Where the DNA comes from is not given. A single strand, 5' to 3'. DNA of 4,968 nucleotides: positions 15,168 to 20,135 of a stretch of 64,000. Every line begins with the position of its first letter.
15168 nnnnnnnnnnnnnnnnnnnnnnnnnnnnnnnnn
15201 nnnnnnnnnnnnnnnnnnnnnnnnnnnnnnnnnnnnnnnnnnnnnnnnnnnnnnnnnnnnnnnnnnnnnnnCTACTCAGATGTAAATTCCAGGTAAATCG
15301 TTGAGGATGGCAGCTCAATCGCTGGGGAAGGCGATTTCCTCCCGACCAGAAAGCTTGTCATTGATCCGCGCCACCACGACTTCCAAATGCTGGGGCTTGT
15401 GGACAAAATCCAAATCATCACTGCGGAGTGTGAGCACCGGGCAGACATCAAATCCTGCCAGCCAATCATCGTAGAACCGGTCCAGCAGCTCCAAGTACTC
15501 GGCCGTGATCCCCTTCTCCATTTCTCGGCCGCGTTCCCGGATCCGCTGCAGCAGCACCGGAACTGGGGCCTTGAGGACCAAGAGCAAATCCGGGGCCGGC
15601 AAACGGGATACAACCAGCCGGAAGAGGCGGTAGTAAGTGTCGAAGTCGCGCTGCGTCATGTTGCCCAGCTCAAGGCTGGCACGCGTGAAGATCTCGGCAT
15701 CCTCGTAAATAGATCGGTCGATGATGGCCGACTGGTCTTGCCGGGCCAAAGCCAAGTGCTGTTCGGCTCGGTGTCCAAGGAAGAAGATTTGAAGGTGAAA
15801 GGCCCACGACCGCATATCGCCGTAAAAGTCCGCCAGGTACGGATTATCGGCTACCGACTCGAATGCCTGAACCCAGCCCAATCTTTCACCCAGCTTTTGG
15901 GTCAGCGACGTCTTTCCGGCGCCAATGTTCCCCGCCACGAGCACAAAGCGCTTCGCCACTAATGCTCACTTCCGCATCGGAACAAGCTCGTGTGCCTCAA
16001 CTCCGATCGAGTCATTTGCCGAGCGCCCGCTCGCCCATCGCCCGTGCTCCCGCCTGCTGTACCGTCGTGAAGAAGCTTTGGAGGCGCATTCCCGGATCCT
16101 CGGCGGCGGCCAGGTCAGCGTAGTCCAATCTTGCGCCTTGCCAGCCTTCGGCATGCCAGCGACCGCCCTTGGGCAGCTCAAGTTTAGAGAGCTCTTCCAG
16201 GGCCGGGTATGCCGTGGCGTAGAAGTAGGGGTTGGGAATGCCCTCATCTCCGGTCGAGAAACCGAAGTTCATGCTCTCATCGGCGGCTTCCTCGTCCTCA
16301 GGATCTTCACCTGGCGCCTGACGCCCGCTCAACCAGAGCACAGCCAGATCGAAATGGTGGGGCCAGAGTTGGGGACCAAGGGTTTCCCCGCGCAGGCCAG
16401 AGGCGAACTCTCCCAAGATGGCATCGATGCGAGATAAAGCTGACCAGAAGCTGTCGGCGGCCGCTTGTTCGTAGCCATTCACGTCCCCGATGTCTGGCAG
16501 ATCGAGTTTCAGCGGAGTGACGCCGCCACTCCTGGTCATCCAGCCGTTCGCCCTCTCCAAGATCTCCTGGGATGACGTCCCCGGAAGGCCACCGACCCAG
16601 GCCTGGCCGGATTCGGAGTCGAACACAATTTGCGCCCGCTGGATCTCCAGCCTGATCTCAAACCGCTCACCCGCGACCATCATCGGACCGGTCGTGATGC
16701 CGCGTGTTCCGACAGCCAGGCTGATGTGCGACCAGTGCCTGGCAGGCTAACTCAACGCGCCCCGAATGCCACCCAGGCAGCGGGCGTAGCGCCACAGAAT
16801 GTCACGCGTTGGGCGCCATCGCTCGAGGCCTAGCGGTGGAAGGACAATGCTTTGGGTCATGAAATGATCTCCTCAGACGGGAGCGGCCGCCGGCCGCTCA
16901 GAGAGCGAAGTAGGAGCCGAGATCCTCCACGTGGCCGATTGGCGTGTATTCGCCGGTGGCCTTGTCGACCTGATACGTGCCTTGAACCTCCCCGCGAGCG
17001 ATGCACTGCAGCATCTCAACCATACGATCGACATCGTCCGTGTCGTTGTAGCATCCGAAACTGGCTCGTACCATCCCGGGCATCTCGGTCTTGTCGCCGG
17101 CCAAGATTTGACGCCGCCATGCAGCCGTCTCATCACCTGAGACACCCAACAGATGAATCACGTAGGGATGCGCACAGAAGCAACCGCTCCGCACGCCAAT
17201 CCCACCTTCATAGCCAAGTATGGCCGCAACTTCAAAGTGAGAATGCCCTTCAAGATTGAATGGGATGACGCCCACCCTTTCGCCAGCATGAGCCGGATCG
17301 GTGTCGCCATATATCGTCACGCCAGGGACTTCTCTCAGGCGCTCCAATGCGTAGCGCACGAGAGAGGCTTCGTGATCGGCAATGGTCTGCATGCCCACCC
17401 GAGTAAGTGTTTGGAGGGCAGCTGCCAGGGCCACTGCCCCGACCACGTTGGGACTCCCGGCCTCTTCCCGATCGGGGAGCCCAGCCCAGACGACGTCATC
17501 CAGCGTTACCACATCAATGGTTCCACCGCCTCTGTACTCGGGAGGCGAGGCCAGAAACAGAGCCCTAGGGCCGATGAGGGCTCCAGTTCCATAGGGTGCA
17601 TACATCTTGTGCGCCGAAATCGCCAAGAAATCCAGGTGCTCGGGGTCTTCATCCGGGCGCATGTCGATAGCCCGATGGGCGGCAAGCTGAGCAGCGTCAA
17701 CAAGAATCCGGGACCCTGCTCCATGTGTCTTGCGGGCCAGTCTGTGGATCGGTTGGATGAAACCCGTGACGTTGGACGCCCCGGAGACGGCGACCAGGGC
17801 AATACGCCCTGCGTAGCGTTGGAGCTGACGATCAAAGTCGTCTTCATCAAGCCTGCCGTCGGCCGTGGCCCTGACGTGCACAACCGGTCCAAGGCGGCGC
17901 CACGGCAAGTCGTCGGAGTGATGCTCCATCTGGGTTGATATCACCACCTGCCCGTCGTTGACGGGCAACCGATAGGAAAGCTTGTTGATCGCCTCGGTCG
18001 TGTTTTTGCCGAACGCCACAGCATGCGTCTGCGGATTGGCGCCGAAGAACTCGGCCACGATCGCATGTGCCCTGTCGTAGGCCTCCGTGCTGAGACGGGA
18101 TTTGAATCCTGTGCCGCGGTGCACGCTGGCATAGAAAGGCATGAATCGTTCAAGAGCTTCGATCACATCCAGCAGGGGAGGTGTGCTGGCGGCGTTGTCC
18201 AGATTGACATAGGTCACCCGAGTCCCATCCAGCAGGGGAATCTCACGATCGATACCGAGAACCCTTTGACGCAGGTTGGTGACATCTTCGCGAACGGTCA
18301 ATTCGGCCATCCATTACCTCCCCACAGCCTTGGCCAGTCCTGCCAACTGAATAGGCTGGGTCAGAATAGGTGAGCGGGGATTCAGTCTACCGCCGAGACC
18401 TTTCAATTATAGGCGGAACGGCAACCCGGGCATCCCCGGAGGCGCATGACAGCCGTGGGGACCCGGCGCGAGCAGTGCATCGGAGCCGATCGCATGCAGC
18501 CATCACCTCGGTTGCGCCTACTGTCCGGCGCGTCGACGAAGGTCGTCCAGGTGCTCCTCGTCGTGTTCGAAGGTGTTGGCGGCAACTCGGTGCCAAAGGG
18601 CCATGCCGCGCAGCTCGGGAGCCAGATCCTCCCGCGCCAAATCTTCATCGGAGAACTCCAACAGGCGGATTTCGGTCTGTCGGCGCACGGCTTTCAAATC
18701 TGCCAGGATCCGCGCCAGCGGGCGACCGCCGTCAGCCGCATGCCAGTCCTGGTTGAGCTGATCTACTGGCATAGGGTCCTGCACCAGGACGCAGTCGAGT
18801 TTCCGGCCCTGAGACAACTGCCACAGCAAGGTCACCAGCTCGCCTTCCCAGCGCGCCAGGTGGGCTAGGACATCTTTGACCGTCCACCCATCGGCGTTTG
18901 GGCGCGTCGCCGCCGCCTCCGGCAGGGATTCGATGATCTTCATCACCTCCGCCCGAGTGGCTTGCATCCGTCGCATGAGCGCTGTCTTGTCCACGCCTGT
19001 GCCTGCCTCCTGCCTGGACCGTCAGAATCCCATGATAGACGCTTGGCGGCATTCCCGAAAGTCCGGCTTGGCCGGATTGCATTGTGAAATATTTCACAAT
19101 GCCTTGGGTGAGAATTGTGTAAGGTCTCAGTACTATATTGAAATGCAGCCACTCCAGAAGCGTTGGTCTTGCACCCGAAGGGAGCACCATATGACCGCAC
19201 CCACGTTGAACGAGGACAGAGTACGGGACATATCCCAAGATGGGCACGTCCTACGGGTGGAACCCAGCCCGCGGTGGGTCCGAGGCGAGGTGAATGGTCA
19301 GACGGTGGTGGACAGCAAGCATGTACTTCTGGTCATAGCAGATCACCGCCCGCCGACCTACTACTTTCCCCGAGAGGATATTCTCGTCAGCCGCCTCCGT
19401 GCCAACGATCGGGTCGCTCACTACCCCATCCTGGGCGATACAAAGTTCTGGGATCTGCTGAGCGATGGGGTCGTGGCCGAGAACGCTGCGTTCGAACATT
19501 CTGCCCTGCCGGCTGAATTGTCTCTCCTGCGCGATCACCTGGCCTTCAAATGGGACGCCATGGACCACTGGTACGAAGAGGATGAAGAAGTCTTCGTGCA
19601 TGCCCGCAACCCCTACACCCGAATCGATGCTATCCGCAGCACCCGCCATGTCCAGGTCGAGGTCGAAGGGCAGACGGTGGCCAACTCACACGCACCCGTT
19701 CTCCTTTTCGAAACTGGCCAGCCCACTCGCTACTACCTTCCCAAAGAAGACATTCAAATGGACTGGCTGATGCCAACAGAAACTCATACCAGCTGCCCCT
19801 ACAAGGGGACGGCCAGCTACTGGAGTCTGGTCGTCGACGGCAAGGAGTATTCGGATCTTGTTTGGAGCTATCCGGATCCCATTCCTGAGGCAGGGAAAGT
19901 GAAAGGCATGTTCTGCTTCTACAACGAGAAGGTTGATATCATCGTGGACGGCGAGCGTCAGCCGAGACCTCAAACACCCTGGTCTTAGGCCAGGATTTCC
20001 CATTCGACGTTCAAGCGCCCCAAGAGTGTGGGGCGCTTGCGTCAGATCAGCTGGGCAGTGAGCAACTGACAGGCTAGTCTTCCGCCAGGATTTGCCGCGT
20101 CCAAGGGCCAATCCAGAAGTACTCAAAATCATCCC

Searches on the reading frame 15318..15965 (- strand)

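Call 8: search_protein_families(library=pfam, proteins=[window:15318-15965:-])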
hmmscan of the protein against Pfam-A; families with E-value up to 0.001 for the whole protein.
window:15318-15965:- (216 aa): 4 families
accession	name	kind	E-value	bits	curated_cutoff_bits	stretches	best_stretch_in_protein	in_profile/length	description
PF01712.25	dNK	-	3.4e-49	167.8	27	1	9-203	2-200/203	Deoxynucleoside kinase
PF13238.12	AAA_18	-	1.2e-06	29.4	29.4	1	8-151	1-117/128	AAA domain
PF13671.12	AAA_33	-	0.00028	21.6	27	1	8-152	2-125/143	AAA domain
PF02367.23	TsaE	-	0.00063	20.1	26.6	1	4-37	20-53/128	Threonylcarbamoyl adenosine biosynthesis protein TsaE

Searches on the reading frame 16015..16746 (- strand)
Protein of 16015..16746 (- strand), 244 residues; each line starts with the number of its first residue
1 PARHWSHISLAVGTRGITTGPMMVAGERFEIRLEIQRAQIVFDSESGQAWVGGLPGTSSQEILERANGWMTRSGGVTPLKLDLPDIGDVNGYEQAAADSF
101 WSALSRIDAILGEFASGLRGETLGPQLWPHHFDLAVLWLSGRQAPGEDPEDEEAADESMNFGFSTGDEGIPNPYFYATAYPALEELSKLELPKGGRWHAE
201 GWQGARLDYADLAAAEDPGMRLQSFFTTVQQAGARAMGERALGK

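Call 8: search_protein_families(library=pfam, proteins=[window:16015-16746:-])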
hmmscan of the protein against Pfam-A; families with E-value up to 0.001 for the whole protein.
window:16015-16746:- (244 aa): 1 family
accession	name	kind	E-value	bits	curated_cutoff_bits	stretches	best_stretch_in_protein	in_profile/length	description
PF19459.4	DUF5996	-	1.3e-33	116.8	25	1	3-236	35-286/296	Family of unknown function (DUF5996)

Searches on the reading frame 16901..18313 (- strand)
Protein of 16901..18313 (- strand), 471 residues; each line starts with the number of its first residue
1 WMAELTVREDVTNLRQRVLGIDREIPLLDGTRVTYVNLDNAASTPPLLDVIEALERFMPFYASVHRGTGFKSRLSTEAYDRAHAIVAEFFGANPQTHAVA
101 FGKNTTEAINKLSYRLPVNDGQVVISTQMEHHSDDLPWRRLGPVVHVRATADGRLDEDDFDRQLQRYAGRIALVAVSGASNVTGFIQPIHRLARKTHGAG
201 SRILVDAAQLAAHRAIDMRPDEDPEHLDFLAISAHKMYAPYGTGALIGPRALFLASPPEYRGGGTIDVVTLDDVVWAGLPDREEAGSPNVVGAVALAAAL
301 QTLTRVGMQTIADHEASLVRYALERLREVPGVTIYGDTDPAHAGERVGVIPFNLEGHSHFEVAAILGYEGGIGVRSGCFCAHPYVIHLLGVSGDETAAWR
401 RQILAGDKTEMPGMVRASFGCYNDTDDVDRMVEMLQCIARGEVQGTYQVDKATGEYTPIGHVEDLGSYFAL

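Call 8: search_protein_families(library=pfam, proteins=[window:16901-18313:-])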
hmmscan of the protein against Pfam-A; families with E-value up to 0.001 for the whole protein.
window:16901-18313:- (471 aa): 1 family
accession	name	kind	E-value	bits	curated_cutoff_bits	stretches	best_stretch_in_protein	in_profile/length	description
PF00266.25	Aminotran_5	-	7.8e-81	272.3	21.5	1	36-430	1-370/371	Aminotransferase class-V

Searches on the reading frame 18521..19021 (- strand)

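Call 12: search_protein_families(library=pfam, proteins=[window:18521-19021:-])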
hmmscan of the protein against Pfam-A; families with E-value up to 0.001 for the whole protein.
window:18521-19021:- (167 aa): 4 families
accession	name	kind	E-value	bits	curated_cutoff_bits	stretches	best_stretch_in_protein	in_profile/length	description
PF08020.16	DUF1706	-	1.8e-10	41.5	24.2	1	11-163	6-163/166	Protein of unknown function (DUF1706)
PF12867.12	DinB_2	-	3.7e-10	40.8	24.8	1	20-158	3-125/128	DinB superfamily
PF11716.13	MDMPI_N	-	5e-06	27.7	24.2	1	22-132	4-112/140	Mycothiol maleylpyruvate isomerase N-terminal domain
PF05163.17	DinB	-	0.00052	20.4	23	0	14-61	7-55/165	DinB family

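Call 69: search_protein_families(library=ncbifam, proteins=[window:18521-18994:-])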
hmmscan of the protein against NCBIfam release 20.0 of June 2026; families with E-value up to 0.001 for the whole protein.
window:18521-18994:- (158 aa): 1 family
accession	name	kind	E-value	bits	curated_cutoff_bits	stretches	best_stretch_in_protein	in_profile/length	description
TIGR03083.1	TIGR03083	domain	8.8e-08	32.7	50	1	11-153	3-128/202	maleylpyruvate isomerase family mycothiol-dependent enzyme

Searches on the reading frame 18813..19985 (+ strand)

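Call 8: search_protein_families(library=pfam, proteins=[window:18813-19985:+])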
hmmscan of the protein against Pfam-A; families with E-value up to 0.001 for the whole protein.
window:18813-19985:+ (391 aa): 1 family
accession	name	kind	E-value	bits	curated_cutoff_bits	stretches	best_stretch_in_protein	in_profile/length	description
PF04248.19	NTP_transf_9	-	2.8e-53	178.2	22.1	2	280-372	1-93/93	Domain of unknown function (DUF427)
